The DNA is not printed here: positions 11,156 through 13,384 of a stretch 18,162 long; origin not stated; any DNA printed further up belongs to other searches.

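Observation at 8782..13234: Tight four-gene string: RNase HI > membrane protein with Ser/Ala/Pro-rich linker > SDR > PMT/TMTC-like GT-C glycosyltransferase. A candidate protein O-glycosylation module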

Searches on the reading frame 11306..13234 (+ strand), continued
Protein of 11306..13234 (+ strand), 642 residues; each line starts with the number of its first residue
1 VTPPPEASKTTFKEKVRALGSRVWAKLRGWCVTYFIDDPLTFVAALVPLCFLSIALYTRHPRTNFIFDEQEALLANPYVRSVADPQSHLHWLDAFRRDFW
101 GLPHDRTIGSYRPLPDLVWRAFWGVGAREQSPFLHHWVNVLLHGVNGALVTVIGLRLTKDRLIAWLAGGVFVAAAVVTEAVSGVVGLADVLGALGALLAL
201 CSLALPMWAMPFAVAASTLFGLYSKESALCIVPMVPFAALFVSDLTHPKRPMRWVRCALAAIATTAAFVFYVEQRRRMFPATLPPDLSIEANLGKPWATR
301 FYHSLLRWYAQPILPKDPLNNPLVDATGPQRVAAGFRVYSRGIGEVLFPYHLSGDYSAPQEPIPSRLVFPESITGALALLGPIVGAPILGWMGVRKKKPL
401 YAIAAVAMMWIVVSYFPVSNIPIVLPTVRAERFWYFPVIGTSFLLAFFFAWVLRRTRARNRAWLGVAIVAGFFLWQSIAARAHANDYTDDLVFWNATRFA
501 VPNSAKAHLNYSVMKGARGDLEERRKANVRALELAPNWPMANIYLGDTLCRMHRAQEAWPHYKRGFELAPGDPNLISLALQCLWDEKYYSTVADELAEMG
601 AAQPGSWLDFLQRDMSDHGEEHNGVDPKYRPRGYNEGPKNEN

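Call 28: fold_search(model_id=the predicted structure, library=pdb)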
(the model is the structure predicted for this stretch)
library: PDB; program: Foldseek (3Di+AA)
matches with E <= 10: 947; with E <= 0.001: 0
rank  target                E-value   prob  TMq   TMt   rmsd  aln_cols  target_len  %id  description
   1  5g04_K                7.6e-03  0.99  0.19  0.23  25.4       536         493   11  Structure of the human APC-Cdc20-Hsl1 complex (released 2016-05-25)
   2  7n61_1D               1.1e-02  0.91  0.16  0.17  33.5       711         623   13  structure of C2 projections and MIPs (released 2022-05-18)
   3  4ui9_K                1.4e-02  0.98  0.19  0.23  26.1       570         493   12  Atomic structure of the human Anaphase-Promoting Complex (released 2015-06-17)
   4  6q6g_J                1.6e-02  0.99  0.19  0.24  24.8       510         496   12  Cryo-EM structure of the APC/C-Cdc20-Cdk2-cyclinA2-Cks2 complex, the D1 box class (released 2019-09-11)
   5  8a3t_F                1.6e-02  0.98  0.20  0.25  28.9       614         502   13  S. cerevisiae APC/C-Cdh1 complex (released 2022-08-31)
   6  8dti_A                1.9e-02  1.00  0.18  0.19  14.1       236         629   16  Cryo-EM structure of Arabidopsis SPY in complex with GDP-fucose (released 2023-03-08)
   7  6s7o_A                1.9e-02  1.00  0.33  0.32  14.3       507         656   14  Cryo-EM structure of human oligosaccharyltransferase complex OST-A (released 2019-12-18)
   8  9gaw_K                1.9e-02  0.98  0.16  0.20  24.4       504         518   12  High-resolution structure of the Anaphase-promoting complex/cyclosome (APC/C) bound to co-activator Cdh1 (released 2024-08-14)
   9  4gyy_C                2.0e-02  1.00  0.15  0.14  13.3       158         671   16  Crystal structure of human O-GlcNAc Transferase with UDP-5SGlcNAc and a peptide substrate (released 2012-10-31)
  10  5l9u_F                2.0e-02  0.98  0.20  0.25  24.5       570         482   12  Model of human Anaphase-promoting complex/Cyclosome (APC/C-CDH1) with a cross linked Ubiquitin variant-substrate-UBE2C (released 2016-09-14)
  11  9gaw_P                2.0e-02  0.97  0.19  0.24  27.1       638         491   11  High-resolution structure of the Anaphase-promoting complex/cyclosome (APC/C) bound to co-activator Cdh1 (released 2024-08-14)
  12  7zli_A                2.0e-02  1.00  0.36  0.35  14.2       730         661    9  Cryo-EM structure of C-mannosyltransferase CeDPY19, in complex with Dol25-P-Man and bound to CMT2-Fab and anti-Fab nan (released 2023-01-11)
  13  9gaw_J                2.0e-02  0.94  0.17  0.22  24.8       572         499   11  High-resolution structure of the Anaphase-promoting complex/cyclosome (APC/C) bound to co-activator Cdh1 (released 2024-08-14)
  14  8pn9_A                2.1e-02  1.00  0.39  0.38  13.6       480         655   12  Structure of human oligosaccharyltransferase OST-A complex bound to NGI-1 (released 2024-05-08)
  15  3pe4_A                2.3e-02  1.00  0.16  0.15  13.2       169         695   16  Structure of human O-GlcNAc transferase and its complex with a peptide substrate (released 2011-01-19)
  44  1w3b_A                4.8e-02  0.99  0.18  0.26  22.3       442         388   12  The superhelical TPR domain of O-linked GlcNAc transferase reveals structural similarities to importin alpha. (released 2004-09-09)
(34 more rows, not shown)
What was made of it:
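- On GT-C glycosyltransferase superfamily: Foldseek alone was weak, with E at least 0.0076 (call 28).
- Tried and rejected: The best E was 0.0076, with GT-C enzymes scattered among TPR proteins (call 28).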

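Call 35: search_protein_families(library=pfam, alignment_id=A1, max_evalue=1)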
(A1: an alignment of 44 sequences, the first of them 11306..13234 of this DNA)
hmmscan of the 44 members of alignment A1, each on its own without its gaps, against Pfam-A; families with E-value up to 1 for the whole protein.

A. member 1, window:11306-13234:+ (642 aa): 1 family
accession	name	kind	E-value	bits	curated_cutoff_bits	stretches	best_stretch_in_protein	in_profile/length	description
PF13431.12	TPR_17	-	0.1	13.3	24.4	0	530-558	4-32/34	Tetratricopeptide repeat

B. families by the number of members that match (of 44 scanned): 15 families
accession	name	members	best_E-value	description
PF13428.12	TPR_14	9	0.031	Tetratricopeptide repeat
PF17158.10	MASE4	5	0.052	Membrane-associated sensor, integral membrane domain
PF13567.11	DUF4131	4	0.014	Domain of unknown function (DUF4131)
PF07719.23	TPR_2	2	0.032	Tetratricopeptide repeat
PF13431.12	TPR_17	2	0.1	Tetratricopeptide repeat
PF19942.4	DUF6404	2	0.2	Family of unknown function (DUF6404)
PF20046.4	DUF6448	1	0.046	Family of unknown function (DUF6448)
PF20664.2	DUF6814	1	0.08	Family of unknown function (DUF6814)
PF09080.15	K-cyclin_vir_C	1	0.15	K cyclin, C terminal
PF13424.12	TPR_12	1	0.16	Tetratricopeptide repeat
PF16101.10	PRIMA1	1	0.19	Proline-rich membrane anchor 1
PF13432.12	TPR_16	1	0.24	Tetratricopeptide repeat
PF08409.16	TMTC_DUF1736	1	0.32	Protein O-mannosyl-transferase TMTC, DUF1736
PF20381.4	Rv1476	1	0.33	Membrane protein Rv1476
PF14862.11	Defensin_big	1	0.8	Big defensin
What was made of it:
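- On TMTC-like (TMTC_DUF1736 plus TPR): One of 44 family members gives a faint hit, E 0.32 (call 35).
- On PMT / GT39: Neither PMT nor MIR appears among the families matched when all 44 members were scanned at E up to 1 (call 35).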

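Call 58: search_protein_representatives(alignment_id=A1)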
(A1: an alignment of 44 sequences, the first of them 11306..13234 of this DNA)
Query: 44 sequences, 668 profile positions. Proteins with E-value up to 0.001 (for the whole library): 21490; up to 1e-10: 4611; up to 1e-30: 185. The best 150 are listed.
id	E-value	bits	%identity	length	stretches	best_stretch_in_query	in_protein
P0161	0.0e+00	1061.3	-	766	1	31-667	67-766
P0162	1.1e-252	856.8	-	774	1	31-668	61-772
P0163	2.2e-251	852.4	-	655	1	19-667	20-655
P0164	6.3e-245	831.1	-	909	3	142-439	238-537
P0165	1.1e-244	830.3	-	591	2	392-667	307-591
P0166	7.9e-234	794.4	-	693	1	32-549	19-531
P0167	2.4e-224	763.1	-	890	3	144-415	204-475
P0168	2.9e-219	746.3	-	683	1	32-668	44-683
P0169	4.5e-218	742.4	-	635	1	32-666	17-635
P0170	6.8e-215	731.8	-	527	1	92-550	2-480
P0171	6.6e-212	722.0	-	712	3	100-628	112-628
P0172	3.8e-211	719.5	-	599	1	50-635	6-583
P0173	6.1e-193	659.3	-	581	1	130-666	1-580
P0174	6.6e-193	659.2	-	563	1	242-667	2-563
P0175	3.4e-184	630.4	-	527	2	16-218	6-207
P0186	5.6e-142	490.9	-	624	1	60-666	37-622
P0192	8.0e-134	464.0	-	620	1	63-663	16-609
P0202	2.7e-119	416.0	-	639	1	57-662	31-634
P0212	3.6e-113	395.7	-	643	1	51-662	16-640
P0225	1.2e-104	367.5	-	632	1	61-665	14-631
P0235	2.7e-95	336.6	-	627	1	59-662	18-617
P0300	7.3e-40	153.5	-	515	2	332-601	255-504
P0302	1.6e-39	152.4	-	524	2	330-597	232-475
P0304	7.1e-39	150.2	-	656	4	49-254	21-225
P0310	1.4e-37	145.9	-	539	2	331-588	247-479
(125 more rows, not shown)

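Call 59: search_protein_families(library=pfam, proteins=[P0186, P0192, P0202, P0212, P0225, P0235, P0304, P0300, P0302, P0310], max_evalue=0.1)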
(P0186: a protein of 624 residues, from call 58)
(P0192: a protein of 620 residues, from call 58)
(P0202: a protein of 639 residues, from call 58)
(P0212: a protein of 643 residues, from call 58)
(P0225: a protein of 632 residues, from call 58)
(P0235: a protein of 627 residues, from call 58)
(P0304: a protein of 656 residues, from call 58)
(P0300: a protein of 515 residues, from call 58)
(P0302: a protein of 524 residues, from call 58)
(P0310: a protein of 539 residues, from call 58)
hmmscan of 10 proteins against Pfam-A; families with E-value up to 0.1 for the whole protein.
P0186 (624 aa): 1 family
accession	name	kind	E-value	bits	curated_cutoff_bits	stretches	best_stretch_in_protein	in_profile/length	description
PF13567.11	DUF4131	-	0.039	14.1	31.6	1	417-471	11-64/165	Domain of unknown function (DUF4131)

P0192 (620 aa): 0 families

P0202 (639 aa): 5 families
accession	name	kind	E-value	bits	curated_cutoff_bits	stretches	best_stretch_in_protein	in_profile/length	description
PF14559.12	TPR_19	-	1.1e-05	26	25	1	551-604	4-57/68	Tetratricopeptide repeat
PF13432.12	TPR_16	-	0.00086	20.1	32.7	0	529-571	22-64/65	Tetratricopeptide repeat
PF13431.12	TPR_17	-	0.00096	19.7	24.4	1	492-522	1-31/34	Tetratricopeptide repeat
PF13428.12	TPR_14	-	0.0044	18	23.5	0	548-576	11-39/44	Tetratricopeptide repeat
PF13424.12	TPR_12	-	0.013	16.1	30.1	0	504-569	3-76/77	Tetratricopeptide repeat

P0212 (643 aa): 4 families
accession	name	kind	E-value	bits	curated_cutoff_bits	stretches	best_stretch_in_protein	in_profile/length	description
PF07719.23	TPR_2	-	0.0034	17.8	27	1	547-576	4-33/34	Tetratricopeptide repeat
PF13428.12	TPR_14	-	0.006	17.6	23.5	1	547-584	4-42/44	Tetratricopeptide repeat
PF13374.12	TPR_10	-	0.038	14.5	27.5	0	510-539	2-31/42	Tetratricopeptide repeat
PF13424.12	TPR_12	-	0.056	14.1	30.1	0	549-575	50-76/77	Tetratricopeptide repeat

P0225 (632 aa): 0 families

P0235 (627 aa): 0 families

P0304 (656 aa): 25 families
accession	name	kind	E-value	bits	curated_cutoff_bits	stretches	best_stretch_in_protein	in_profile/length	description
PF13414.12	TPR_11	-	4.9e-47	157.8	26.8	5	485-517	8-40/42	TPR repeat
PF13431.12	TPR_17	-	1.3e-27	94.2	24.4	5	529-561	2-33/34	Tetratricopeptide repeat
PF07719.23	TPR_2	-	1.6e-24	84.4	27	2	609-641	1-33/34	Tetratricopeptide repeat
PF13432.12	TPR_16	-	2e-24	86.1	32.7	4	555-607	11-63/65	Tetratricopeptide repeat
PF13181.12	TPR_8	-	1.1e-21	75.5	25.7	2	610-641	2-33/34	Tetratricopeptide repeat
PF14559.12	TPR_19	-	1.3e-21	77.2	25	5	557-607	7-57/68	Tetratricopeptide repeat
PF13428.12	TPR_14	-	1.2e-18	66.1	23.5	3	576-616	2-42/44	Tetratricopeptide repeat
PF00515.34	TPR_1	-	1.4e-17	63.1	27.8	2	609-641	1-33/34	Tetratricopeptide repeat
PF24575.1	TPR_Slam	-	2.7e-12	47.5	35.2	1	584-630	56-102/104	Surface lipoprotein assembly modifier, N-terminal TPR repeats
PF13424.12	TPR_12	-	7.2e-12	45.8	30.1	1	573-639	1-75/77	Tetratricopeptide repeat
PF13371.12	TPR_9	-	6.1e-10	39.4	35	2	558-612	12-66/73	Tetratricopeptide repeat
PF13174.12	TPR_6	-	5.2e-08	33.5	26.3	0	579-607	4-32/33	Tetratricopeptide repeat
PF13176.12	TPR_7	-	1.4e-07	31.5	27.9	1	577-603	1-27/36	Tetratricopeptide repeat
PF21545.3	T7SS_EccA1_N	-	2.1e-05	24.4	27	1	540-637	97-196/272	T7SS, ESX-1 secretion system protein EccA1, N-terminal domain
PF23914.1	TPR_CcmH_CycH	-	3.8e-05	24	42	1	462-573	42-153/158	Cytochrome c-type biogenesis protein H TPR domain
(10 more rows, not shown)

P0300 (515 aa): 12 families
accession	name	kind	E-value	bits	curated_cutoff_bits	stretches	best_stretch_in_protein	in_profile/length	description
PF14559.12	TPR_19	-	1.6e-10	41.6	25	1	450-501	9-60/68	Tetratricopeptide repeat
PF08409.16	TMTC_DUF1736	-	4.5e-10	39.8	27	1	254-318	10-74/75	Protein O-mannosyl-transferase TMTC, DUF1736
PF13428.12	TPR_14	-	7.9e-07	29.6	23.5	1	470-506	5-41/44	Tetratricopeptide repeat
PF13431.12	TPR_17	-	5.4e-06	26.7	24.4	1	420-451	1-32/34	Tetratricopeptide repeat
PF13181.12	TPR_8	-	0.00017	21.9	25.7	0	470-499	5-34/34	Tetratricopeptide repeat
PF07719.23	TPR_2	-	0.00086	19.7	27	0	470-499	5-34/34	Tetratricopeptide repeat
PF14561.12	TPR_20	-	0.0012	19.5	25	1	449-498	5-54/90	Tetratricopeptide repeat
PF13432.12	TPR_16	-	0.0025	18.7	32.7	0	422-465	21-64/65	Tetratricopeptide repeat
PF12895.13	ANAPC3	-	0.037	14.7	27.2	1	415-489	6-79/82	Anaphase-promoting complex, cyclosome, subunit 3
PF00515.34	TPR_1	-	0.052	13.8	27.8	0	471-499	6-34/34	Tetratricopeptide repeat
PF23914.1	TPR_CcmH_CycH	-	0.076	13.3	42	0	451-505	31-89/158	Cytochrome c-type biogenesis protein H TPR domain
PF13176.12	TPR_7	-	0.079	13.5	27.9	0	470-499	3-34/36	Tetratricopeptide repeat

P0302 (524 aa): 17 families
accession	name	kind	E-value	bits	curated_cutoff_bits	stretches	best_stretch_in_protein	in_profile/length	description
PF07719.23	TPR_2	-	2e-11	43.5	27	2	407-438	1-32/34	Tetratricopeptide repeat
PF13432.12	TPR_16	-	1.3e-09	38.8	32.7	2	451-506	7-62/65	Tetratricopeptide repeat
PF13424.12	TPR_12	-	2.8e-08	34.3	30.1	2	406-471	2-75/77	Tetratricopeptide repeat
PF13431.12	TPR_17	-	2.6e-07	30.8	24.4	1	396-427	2-33/34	Tetratricopeptide repeat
PF00515.34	TPR_1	-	7.4e-07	29.2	27.8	1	407-438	1-32/34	Tetratricopeptide repeat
PF13181.12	TPR_8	-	1.6e-06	28.2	25.7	0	442-473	2-33/34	Tetratricopeptide repeat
PF14559.12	TPR_19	-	2e-06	28.5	25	2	454-510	4-59/68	Tetratricopeptide repeat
PF13414.12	TPR_11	-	2e-06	27.8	26.8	1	414-455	1-42/42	TPR repeat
PF12895.13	ANAPC3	-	7.1e-05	23.4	27.2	1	392-466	8-81/82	Anaphase-promoting complex, cyclosome, subunit 3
PF13428.12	TPR_14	-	0.00018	22.3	23.5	3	443-482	3-42/44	Tetratricopeptide repeat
PF23914.1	TPR_CcmH_CycH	-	0.00019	21.7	42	0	402-439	45-82/158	Cytochrome c-type biogenesis protein H TPR domain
PF13174.12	TPR_6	-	0.0013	19.7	26.3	0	477-507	2-32/33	Tetratricopeptide repeat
PF08409.16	TMTC_DUF1736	-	0.0031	17.9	27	1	232-275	9-53/75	Protein O-mannosyl-transferase TMTC, DUF1736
PF13371.12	TPR_9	-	0.0058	17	35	2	458-512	12-66/73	Tetratricopeptide repeat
PF13374.12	TPR_10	-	0.0065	16.9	27.5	0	411-436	6-31/42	Tetratricopeptide repeat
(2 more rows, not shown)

P0310 (539 aa): 16 families
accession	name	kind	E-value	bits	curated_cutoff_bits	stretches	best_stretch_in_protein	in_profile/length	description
PF07719.23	TPR_2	-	8.7e-12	44.6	27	2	420-452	1-33/34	Tetratricopeptide repeat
PF00515.34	TPR_1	-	3.9e-11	42.7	27.8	1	420-452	1-33/34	Tetratricopeptide repeat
PF13181.12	TPR_8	-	5.7e-09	35.9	25.7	2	420-452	1-33/34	Tetratricopeptide repeat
PF13431.12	TPR_17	-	7.6e-08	32.5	24.4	2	408-432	1-25/34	Tetratricopeptide repeat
PF13424.12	TPR_12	-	1.1e-07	32.4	30.1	2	419-483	2-74/77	Tetratricopeptide repeat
PF13432.12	TPR_16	-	1.8e-07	31.9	32.7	2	392-452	3-63/65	Tetratricopeptide repeat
PF08409.16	TMTC_DUF1736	-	2.1e-07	31.2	27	1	243-310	6-74/75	Protein O-mannosyl-transferase TMTC, DUF1736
PF14559.12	TPR_19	-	2.5e-07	31.4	25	2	431-486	2-57/68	Tetratricopeptide repeat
PF13414.12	TPR_11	-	5.3e-07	29.7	26.8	1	437-468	11-42/42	TPR repeat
PF23914.1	TPR_CcmH_CycH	-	0.00042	20.6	42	1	413-510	43-143/158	Cytochrome c-type biogenesis protein H TPR domain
PF13428.12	TPR_14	-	0.00048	21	23.5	1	421-461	2-42/44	Tetratricopeptide repeat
PF13174.12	TPR_6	-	0.00096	20.1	26.3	0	422-451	2-31/33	Tetratricopeptide repeat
PF13176.12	TPR_7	-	0.0014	19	27.9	1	422-452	1-31/36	Tetratricopeptide repeat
PF13374.12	TPR_10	-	0.011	16.2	27.5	1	424-449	6-31/42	Tetratricopeptide repeat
PF20308.4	TPR-S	-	0.028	15.4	27.6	0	472-526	4-56/102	Tetratricopeptide Repeats-Sensor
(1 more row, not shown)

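Call 61: find_encoding_contigs(protein=P0192, flank=5000, max_places=3)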
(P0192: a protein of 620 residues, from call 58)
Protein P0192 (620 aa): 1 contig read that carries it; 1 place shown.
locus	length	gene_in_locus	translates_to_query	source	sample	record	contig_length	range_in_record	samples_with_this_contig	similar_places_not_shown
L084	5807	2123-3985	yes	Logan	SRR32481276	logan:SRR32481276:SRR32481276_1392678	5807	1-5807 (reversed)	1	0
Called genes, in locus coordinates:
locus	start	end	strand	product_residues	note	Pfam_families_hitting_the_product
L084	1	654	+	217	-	?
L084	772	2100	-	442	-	PF00069:Pkinase, PF07714:PK_Tyr_Ser-Thr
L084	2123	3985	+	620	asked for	-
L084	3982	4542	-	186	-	PF00498:FHA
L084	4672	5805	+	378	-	?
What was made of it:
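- A sister GT-C family outside this group is not next to an SDR (call 61).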

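Call 62: find_encoding_contigs(protein=P0300, flank=5000, max_places=3)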
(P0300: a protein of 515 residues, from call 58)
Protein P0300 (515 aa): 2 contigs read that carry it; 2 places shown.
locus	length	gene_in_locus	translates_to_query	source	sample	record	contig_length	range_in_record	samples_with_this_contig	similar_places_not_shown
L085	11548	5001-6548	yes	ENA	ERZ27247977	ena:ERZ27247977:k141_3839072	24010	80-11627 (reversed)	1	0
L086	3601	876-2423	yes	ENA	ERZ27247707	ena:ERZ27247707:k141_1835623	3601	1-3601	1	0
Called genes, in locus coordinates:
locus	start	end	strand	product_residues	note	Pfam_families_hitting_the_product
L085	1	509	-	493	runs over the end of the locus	PF02638:GHL10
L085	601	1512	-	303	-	PF03331:LpxC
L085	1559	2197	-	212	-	PF03938:OmpH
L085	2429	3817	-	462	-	PF14691:Fer4_20, PF00070:Pyr_redox (faint), PF07992:Pyr_redox_2, PF13450:NAD_binding_8 (weak)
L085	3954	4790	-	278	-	PF00175:NAD_binding_1 (weak), PF10418:DHODB_Fe-S_bind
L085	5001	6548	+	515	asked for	PF08409:TMTC_DUF1736, PF13428:TPR_14 (faint), PF13431:TPR_17 (faint), PF14559:TPR_19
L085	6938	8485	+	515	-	-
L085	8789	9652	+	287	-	PF00303:Thymidylat_synt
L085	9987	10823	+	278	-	PF02591:Zn_ribbon_9, PF00359:PTS_EIIA_2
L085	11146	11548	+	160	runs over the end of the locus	?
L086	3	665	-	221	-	?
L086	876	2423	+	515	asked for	PF08409:TMTC_DUF1736, PF13428:TPR_14 (faint), PF13431:TPR_17 (faint), PF14559:TPR_19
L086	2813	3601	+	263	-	?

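Call 79: list_cluster_members(proteins=[P0001, P0065])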
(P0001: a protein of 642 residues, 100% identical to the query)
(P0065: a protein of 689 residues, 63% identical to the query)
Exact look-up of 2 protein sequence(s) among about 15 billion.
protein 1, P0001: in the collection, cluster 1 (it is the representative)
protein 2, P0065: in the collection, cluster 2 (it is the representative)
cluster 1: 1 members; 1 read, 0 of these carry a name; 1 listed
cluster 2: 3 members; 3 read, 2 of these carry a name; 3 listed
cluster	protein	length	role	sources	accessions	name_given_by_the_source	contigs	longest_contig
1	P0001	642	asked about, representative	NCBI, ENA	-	-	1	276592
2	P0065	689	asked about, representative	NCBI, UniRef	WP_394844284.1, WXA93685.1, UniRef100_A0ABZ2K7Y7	tetratricopeptide repeat protein [Pendulispora brunnea] | Tetratricopeptide repeat protein n=1 Tax=Pendulispora brunnea TaxID=2905690 ...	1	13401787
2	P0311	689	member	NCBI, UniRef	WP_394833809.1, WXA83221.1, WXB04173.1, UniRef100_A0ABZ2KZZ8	tetratricopeptide repeat protein [Pendulispora rubella] | Tetratricopeptide repeat protein n=1 Tax=Pendulispora rubella TaxID=2741070 ...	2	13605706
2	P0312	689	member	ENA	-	-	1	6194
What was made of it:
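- Tried and rejected: The source organism is unnamed (call 79).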
